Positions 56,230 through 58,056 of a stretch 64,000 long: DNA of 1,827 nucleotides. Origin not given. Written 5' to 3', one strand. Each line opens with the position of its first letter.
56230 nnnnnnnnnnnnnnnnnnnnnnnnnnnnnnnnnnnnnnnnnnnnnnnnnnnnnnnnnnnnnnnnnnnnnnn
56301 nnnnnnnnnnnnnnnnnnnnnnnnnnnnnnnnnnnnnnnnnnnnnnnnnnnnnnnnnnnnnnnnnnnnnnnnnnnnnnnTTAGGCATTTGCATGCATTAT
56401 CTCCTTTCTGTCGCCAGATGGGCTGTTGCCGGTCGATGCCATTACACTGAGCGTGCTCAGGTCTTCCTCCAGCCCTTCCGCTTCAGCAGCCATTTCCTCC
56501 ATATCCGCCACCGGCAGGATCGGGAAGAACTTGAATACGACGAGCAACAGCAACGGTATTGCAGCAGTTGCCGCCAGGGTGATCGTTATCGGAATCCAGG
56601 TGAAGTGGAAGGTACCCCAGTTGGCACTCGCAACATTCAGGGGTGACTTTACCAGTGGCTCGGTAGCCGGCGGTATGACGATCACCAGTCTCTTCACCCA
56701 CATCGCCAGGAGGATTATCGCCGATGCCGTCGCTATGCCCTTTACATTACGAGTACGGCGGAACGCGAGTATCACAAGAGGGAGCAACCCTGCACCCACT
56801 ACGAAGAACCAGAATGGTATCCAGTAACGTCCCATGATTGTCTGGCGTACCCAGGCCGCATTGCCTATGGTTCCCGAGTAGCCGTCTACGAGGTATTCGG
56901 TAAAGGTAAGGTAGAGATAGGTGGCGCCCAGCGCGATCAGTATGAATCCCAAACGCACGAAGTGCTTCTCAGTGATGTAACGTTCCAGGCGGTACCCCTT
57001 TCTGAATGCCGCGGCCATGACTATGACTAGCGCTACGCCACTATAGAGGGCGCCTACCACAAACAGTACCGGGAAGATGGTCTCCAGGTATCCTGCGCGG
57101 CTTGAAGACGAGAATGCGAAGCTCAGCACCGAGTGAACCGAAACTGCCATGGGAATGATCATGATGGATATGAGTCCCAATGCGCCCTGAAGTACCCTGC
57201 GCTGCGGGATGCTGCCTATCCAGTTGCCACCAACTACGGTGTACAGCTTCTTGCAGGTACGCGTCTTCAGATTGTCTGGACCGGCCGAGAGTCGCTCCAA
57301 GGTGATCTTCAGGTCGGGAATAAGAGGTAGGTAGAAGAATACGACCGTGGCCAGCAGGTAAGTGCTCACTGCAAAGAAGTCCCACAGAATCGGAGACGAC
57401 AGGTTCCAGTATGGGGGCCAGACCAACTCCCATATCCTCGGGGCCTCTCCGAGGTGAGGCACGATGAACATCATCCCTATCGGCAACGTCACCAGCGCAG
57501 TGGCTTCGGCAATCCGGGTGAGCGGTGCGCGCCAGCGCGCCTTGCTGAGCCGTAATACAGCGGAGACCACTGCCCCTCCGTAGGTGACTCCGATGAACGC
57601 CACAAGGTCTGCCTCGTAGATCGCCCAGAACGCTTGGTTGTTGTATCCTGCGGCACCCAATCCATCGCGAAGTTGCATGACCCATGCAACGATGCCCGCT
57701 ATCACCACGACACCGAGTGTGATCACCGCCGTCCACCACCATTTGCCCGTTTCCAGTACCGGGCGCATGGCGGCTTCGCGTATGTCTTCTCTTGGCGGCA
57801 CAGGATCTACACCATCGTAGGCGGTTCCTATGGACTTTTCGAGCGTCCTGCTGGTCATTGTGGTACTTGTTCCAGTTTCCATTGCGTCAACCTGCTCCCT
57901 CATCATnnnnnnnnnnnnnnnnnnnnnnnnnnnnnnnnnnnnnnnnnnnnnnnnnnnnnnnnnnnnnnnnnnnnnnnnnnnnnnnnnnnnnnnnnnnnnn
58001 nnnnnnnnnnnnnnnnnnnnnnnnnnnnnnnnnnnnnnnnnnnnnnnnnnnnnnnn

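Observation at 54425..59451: Heme-free NrfC/NrfD-type quinone module co-encoded with two CuA-like cupredoxins: candidate undescribed respiratory complex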

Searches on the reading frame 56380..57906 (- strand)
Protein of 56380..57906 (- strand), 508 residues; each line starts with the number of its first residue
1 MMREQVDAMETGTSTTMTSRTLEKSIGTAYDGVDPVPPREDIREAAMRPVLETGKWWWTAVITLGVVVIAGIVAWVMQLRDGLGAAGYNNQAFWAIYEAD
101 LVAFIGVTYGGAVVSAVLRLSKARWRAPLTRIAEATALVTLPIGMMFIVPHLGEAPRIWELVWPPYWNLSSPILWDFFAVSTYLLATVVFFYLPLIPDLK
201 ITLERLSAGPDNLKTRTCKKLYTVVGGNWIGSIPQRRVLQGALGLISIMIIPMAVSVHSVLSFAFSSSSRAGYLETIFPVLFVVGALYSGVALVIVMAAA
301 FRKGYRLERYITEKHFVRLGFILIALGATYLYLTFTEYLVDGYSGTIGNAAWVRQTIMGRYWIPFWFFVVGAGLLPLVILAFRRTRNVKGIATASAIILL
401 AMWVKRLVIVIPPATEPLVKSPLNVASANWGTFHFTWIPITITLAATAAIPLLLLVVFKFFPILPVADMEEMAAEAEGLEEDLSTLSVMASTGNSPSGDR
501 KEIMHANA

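Call 3: search_protein_families(library=pfam, proteins=[window:56380-57906:-], max_evalue=0.1)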
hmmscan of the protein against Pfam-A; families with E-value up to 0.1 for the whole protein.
window:56380-57906:- (508 aa): 1 family
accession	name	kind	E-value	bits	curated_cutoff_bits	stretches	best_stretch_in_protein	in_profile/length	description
PF03916.19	NrfD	-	2.2e-23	83.8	25.8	1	88-412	5-307/313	Polysulphide reductase, NrfD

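Call 4: search_protein_families(library=ncbifam, proteins=[window:56380-57906:-], max_evalue=0.1)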
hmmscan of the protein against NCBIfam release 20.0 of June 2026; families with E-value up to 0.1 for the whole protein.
window:56380-57906:- (508 aa): 3 families
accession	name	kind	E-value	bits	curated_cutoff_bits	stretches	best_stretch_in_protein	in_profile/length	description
NF045798.1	DsrP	equivalog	2.8e-17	63.2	350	2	50-193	5-142/346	sulfate reduction electron transfer complex DsrMKJOP subunit DsrP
NF008133.1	PRK10881.1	equivalog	4.6e-07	29.7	450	1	54-410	9-331/377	Ni/Fe-hydrogenase cytochrome b subunit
NF052375.1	antisigma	equivalog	0.026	14.5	100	0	3-98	36-122/217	anti-sigma factor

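Call 8: find_homologous_proteins(query=window:56380-57906:-)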
Query window:56380-57906:- (508 aa): 850 proteins with E <= 0.001 among 8000 candidates; the best 120 are listed.
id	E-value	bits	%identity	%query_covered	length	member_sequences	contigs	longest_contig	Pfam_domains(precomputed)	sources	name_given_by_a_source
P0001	0.0e+0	1048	95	98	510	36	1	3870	PF03916.20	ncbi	-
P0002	4.8e-275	931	85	95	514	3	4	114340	PF03916.20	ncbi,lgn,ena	-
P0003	9.5e-216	736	73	86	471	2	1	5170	PF03916.20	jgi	jgi:molybdopterin-containing oxidoreductase family membrane subunit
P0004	1.4e-214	732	72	85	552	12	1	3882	PF03916.20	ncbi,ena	-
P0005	4.4e-213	727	71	87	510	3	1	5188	PF03916.20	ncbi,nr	ncbi:MAG: polysulfide reductase NrfD [Actinobacteria bacterium]|nr:polysulfide reductase NrfD [Actin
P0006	5.0e-212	723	70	90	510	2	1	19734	PF03916.20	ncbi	-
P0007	3.7e-211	720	70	89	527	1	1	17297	PF03916.20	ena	-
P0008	9.2e-211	719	72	88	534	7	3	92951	PF03916.20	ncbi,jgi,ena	jgi:molybdopterin-containing oxidoreductase family membrane subunit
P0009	4.7e-210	717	65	98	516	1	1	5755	PF03916.20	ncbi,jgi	jgi:molybdopterin-containing oxidoreductase family membrane subunit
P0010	1.8e-209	715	71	89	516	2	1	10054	PF03916.20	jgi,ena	-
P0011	2.7e-209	714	72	88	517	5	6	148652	PF03916.20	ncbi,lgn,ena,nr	ncbi:MAG: polysulfide reductase NrfD [Actinobacteria bacterium]|nr:polysulfide reductase NrfD [Actin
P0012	4.6e-208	710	72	84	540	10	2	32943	PF03916.20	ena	-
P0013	5.4e-208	710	69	90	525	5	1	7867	PF03916.20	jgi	jgi:Ni/Fe-hydrogenase subunit HybB-like protein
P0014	9.0e-208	709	68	92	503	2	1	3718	PF03916.20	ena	-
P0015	4.8e-207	707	71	84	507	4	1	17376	PF03916.20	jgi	jgi:molybdopterin-containing oxidoreductase family membrane subunit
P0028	4.4e-203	694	65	94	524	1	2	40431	PF03916.20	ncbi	ncbi:MAG: NrfD/PsrC family molybdoenzyme membrane anchor subunit [Candidatus Dormibacteria bacterium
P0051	1.7e-196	672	66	90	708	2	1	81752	PF03916.20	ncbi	ncbi:MAG: NrfD/PsrC family molybdoenzyme membrane anchor subunit [Acidimicrobiales bacterium]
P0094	1.5e-145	504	51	96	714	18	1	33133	PF03916.20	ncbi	-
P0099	3.0e-144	500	51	96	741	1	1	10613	PF03916.20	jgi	jgi:Ni/Fe-hydrogenase subunit HybB-like protein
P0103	5.5e-144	499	53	86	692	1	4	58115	PF03916.20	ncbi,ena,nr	ncbi:MAG: polysulfide reductase NrfD [Actinomycetota bacterium]|nr:polysulfide reductase NrfD [Actin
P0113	6.7e-142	492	50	97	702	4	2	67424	PF03916.20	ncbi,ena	-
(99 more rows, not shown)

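Call 9: find_encoding_contigs(protein=P0002, flank=10000, max_places=2)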
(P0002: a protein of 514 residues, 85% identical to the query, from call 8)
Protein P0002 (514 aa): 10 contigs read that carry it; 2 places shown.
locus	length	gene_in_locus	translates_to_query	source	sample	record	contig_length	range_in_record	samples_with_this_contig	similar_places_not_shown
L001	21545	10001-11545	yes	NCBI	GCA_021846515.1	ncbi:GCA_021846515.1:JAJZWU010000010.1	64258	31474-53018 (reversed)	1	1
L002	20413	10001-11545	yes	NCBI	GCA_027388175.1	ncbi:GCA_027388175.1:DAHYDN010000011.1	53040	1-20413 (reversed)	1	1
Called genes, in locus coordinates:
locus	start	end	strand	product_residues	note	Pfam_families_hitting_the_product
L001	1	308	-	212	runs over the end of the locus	PF00486:Trans_reg_C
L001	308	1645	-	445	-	PF03951:Gln-synt_N, PF00120:Gln-synt_C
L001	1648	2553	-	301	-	PF00106:adh_short, PF08659:KR, PF13561:adh_short_C2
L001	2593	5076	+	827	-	PF08245:Mur_ligase_M (weak), PF08353:MurT_C, PF07685:GATase_3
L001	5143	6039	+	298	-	-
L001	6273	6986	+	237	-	PF24481:CT398_CC, PF02591:Zn_ribbon_9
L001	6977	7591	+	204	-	PF00300:His_Phos_1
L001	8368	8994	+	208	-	-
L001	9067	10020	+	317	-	PF12797:Fer4_2 (faint), PF12837:Fer4_6 (faint), PF13237:Fer4_10 (faint), PF12838:Fer4_7 (faint), PF13187:Fer4_9 (faint), PF13247:Fer4_11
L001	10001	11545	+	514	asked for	PF03916:NrfD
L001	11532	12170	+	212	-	-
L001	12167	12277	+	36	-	-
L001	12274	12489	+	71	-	-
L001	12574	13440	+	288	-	-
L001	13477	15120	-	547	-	PF00682:HMGL-like, PF22617:HCS_D2, PF08502:LeuA_dimer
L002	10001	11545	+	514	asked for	PF03916:NrfD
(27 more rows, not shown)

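Call 10: find_encoding_contigs(protein=P0028, flank=10000, max_places=2)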
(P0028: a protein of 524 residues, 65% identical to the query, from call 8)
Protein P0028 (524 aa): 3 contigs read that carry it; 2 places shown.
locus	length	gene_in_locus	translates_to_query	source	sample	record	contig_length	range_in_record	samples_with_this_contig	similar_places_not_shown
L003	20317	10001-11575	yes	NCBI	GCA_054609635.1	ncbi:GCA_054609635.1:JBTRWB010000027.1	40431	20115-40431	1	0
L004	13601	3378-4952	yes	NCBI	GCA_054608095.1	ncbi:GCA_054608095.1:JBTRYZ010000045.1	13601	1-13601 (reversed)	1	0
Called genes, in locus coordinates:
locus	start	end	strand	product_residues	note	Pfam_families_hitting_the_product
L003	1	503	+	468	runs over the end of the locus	PF01546:Peptidase_M20, PF07687:M20_dimer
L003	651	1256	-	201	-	PF09335:VTT_dom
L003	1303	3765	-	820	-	PF00521:DNA_topoisoIV, PF03989:DNA_gyraseA_C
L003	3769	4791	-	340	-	PF02504:FA_synthesis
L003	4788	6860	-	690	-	PF02518:HATPase_c, PF00204:DNA_gyraseB, PF01751:Toprim, PF00986:DNA_gyraseB_C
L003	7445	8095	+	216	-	-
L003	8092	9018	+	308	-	PF00037:Fer4 (faint), PF12797:Fer4_2 (faint), PF12837:Fer4_6 (faint), PF12838:Fer4_7 (weak), PF13237:Fer4_10 (faint), PF13183:Fer4_8 (faint), PF13247:Fer4_11, PF12838:Fer4_7 (weak), +1 more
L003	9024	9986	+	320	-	-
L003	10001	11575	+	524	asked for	PF03916:NrfD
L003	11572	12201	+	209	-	-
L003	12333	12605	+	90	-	PF02416:TatA_B_E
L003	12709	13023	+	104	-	-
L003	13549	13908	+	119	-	PF05973:Gp49 (weak)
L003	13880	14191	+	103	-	PF13560:HTH_31, PF01381:HTH_3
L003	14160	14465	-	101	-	-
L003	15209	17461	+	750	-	PF14870:PSII_BNR (faint)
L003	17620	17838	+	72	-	-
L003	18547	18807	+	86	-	-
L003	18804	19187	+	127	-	-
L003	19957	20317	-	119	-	?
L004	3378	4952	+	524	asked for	PF03916:NrfD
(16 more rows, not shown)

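Call 12: find_encoding_contigs(protein=P0113, flank=10000, max_places=2)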
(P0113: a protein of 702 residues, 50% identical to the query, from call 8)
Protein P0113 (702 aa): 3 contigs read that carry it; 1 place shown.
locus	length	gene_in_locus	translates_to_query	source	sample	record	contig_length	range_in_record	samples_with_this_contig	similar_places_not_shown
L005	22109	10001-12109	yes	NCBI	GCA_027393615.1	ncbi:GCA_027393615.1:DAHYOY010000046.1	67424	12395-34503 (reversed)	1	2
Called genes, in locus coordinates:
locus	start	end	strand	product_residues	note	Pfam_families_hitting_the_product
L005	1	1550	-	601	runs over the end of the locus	PF02776:TPP_enzyme_N, PF00205:TPP_enzyme_M, PF02775:TPP_enzyme_C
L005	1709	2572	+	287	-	PF09339:HTH_IclR, PF01614:IclR_C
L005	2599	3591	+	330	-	PF12556:CobS_N, PF07728:AAA_5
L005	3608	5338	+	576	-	PF06213:CobT, PF11775:CobT_C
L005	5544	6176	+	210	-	PF00072:Response_reg, PF00196:GerE, PF13384:HTH_23 (faint)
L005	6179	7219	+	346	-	PF07730:HisKA_3, PF02518:HATPase_c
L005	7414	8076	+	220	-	-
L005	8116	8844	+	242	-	-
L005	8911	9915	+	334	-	PF13187:Fer4_9 (faint), PF13237:Fer4_10 (faint), PF13247:Fer4_11, PF00037:Fer4 (weak), PF12797:Fer4_2 (weak), PF12837:Fer4_6 (weak), PF12838:Fer4_7 (weak)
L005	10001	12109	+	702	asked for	PF03916:NrfD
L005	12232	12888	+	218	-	-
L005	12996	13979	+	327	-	-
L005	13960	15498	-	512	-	PF13188:PAS_8, PF07730:HisKA_3, PF02518:HATPase_c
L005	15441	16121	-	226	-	PF00072:Response_reg, PF00196:GerE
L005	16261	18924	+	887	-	PF01411:tRNA-synt_2c, PF07973:tRNA_SAD, PF02272:DHHA1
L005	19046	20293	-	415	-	PF13413:HTH_25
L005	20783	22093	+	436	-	PF13458:Peripla_BP_6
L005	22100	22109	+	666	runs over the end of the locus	PF02653:BPD_transp_2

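Call 14: find_related_loci(query=A1, collection=genome_contigs, flank=10000)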
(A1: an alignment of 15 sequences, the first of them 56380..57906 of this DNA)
Query A1 (508 aa) in genome_contigs; peptide patterns used: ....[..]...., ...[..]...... (x = any residue, [..] = any of these).
184 stretches matched a pattern; 173 encode a relative of the query (tblastn E <= 1e-3); the best 80 are kept; 80 distinct loci.
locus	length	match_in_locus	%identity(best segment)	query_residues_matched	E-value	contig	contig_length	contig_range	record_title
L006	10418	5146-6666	96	1-507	0e+0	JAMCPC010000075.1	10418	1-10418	MAG: Actinomycetota bacterium isolate FK_Sedi_A_Bin.95 NODE_16990_length_10418_cov_32.9911, whole genome shotgun sequenc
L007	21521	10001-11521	94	1-507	0e+0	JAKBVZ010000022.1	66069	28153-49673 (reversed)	MAG: Actinomycetes bacterium isolate TL1-4.bin29 NODE_231_length_66069_cov_12.161339, whole genome shotgun sequence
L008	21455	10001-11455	85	1-485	0e+0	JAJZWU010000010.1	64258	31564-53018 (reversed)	MAG: Actinomycetes bacterium isolate TL1-2.bin40 NODE_319_length_64258_cov_1.65638, whole genome shotgun sequence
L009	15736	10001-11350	72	31-475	0e+0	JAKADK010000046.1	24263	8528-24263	MAG: Actinomycetes bacterium isolate WH5.bin15 NODE_1033_length_24263_cov_4.965902, whole genome shotgun sequence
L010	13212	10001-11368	72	36-480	0e+0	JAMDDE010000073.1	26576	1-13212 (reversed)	MAG: Actinomycetota bacterium isolate FK_Sedi_B_Bin.150 NODE_5777_length_26576_cov_74.368, whole genome shotgun sequence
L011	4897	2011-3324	72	33-466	0e+0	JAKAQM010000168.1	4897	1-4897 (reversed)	MAG: Actinomycetes bacterium isolate YF2.bin68 NODE_20579_length_4897_cov_5.345283, whole genome shotgun sequence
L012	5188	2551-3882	71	41-481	0e+0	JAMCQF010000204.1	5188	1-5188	MAG: Actinomycetota bacterium isolate FK_Sedi_A_Bin.55 NODE_45850_length_5188_cov_1.46829, whole genome shotgun sequence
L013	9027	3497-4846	70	40-487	0e+0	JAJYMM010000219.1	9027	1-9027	MAG: Actinomycetes bacterium isolate DBS2-4.bin131 NODE_14156_length_9027_cov_3.11056, whole genome shotgun sequence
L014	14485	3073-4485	67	32-503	0e+0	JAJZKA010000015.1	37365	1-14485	MAG: Actinomycetes bacterium isolate LSA5.bin8 NODE_1442_length_37365_cov_3.693727, whole genome shotgun sequence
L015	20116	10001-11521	64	3-508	0e+0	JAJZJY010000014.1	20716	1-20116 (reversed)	MAG: Actinomycetes bacterium isolate LSA5.bin83 NODE_3662_length_20716_cov_1.512215, whole genome shotgun sequence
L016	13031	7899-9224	71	39-477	0e+0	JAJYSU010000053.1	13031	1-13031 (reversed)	MAG: Actinomycetes bacterium isolate DX1.bin64 NODE_7229_length_13031_cov_1.832455, whole genome shotgun sequence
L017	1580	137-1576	66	12-487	0e+0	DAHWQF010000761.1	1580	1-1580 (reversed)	MAG TPA_asm: Acidimicrobiaceae bacterium isolate clean1446 NODE_761_length_1580_cov_2.745842, whole genome shotgun seque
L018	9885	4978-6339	68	16-467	0e+0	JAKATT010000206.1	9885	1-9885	MAG: Actinomycetes bacterium isolate YP3.bin102 NODE_8742_length_9885_cov_6.80324, whole genome shotgun sequence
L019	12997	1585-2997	70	1-467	0e+0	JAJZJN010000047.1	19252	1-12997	MAG: Actinomycetes bacterium isolate LSA5.bin41 NODE_4090_length_19252_cov_1.333490, whole genome shotgun sequence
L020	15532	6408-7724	72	39-474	0e+0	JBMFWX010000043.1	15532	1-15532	MAG: Acidimicrobiales bacterium isolate KM4364-29 NODE_1923_length_15532_cov_9.925890, whole genome shotgun sequence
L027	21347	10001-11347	67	34-482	0e+0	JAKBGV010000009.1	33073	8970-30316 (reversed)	MAG: Actinomycetes bacterium isolate DBS1-1.bin97 NODE_2070_length_33073_cov_12.027075, whole genome shotgun sequence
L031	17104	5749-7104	70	11-465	0e+0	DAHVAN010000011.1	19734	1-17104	MAG TPA_asm: Actinobacteria bacterium isolate clean1703 k141_1797, whole genome shotgun sequence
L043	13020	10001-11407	64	15-481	0e+0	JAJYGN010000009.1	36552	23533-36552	MAG: Actinomycetes bacterium isolate DBS1-3.bin133 NODE_1829_length_36552_cov_3.7161, whole genome shotgun sequence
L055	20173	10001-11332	66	39-483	0e+0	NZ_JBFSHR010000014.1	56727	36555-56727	Ferrimicrobium acidiphilum strain YE2023 NODE_14_length_56727_cov_44.432650, whole genome shotgun sequence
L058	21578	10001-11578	60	5-503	0e+0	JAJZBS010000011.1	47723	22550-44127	MAG: Actinomycetes bacterium isolate JA1.bin20 NODE_497_length_47723_cov_4.463568, whole genome shotgun sequence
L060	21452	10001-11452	66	34-495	0e+0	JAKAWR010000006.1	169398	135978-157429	MAG: Actinomycetes bacterium isolate YP4.bin77 NODE_89_length_169398_cov_10.872642, whole genome shotgun sequence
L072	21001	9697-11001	54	41-489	3e-152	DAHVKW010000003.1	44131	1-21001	MAG TPA_asm: Actinobacteria bacterium isolate clean513 NODE_3_length_44131_cov_3.553603, whole genome shotgun sequence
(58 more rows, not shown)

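Call 19: search_protein_families(library=pfam, proteins=[L055:8897-9934:+, L003:9024-9986:+, L016:9813-11492:+, L005:12232-12888:+, L005:12996-13979:+, L005:7414-8076:+, L005:8116-8844:+, L060:7086-8861:+], max_evalue=0.1)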
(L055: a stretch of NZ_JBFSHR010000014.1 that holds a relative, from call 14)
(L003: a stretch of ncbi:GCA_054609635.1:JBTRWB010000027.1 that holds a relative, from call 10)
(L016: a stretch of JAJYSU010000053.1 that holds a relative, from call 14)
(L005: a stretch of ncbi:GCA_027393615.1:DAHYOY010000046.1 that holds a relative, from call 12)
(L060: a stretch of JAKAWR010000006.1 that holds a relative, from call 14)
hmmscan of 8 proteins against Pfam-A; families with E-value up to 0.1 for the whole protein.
L055:8897-9934:+ (345 aa): 1 family
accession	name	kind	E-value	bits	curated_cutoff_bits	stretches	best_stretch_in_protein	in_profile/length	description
PF00122.25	E1-E2_ATPase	-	0.00065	19.7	28.1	1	224-308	92-167/181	E1-E2 ATPase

L003:9024-9986:+ (320 aa): 1 family
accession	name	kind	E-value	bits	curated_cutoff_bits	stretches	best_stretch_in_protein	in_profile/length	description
PF17259.7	DUF5325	-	0.016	15.5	25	1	232-274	9-49/61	Family of unknown function (DUF5325)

L016:9813-11492:+ (559 aa): 0 families

L005:12232-12888:+ (218 aa): 2 families
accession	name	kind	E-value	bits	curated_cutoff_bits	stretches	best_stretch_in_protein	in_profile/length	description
PF13473.12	Cupredoxin_1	-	2.1e-09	37.7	27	1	141-197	37-93/104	Cupredoxin-like domain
PF00116.26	COX2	-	0.023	15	22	1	146-202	53-108/120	Cytochrome C oxidase subunit II, periplasmic domain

L005:12996-13979:+ (327 aa): 0 families

L005:7414-8076:+ (220 aa): 1 family
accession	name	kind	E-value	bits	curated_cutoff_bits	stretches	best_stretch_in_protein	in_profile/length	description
PF00116.26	COX2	-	0.022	15.1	22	1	139-164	59-82/120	Cytochrome C oxidase subunit II, periplasmic domain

L005:8116-8844:+ (242 aa): 1 family
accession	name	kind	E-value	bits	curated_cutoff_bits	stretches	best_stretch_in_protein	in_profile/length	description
PF13473.12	Cupredoxin_1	-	0.009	16.5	27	0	104-129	31-56/104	Cupredoxin-like domain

L060:7086-8861:+ (591 aa): 1 family
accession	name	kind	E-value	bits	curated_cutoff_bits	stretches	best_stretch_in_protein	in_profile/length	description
PF03734.19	YkuD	-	5.7e-10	40.4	23.4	1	482-590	10-146/146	L,D-transpeptidase catalytic domain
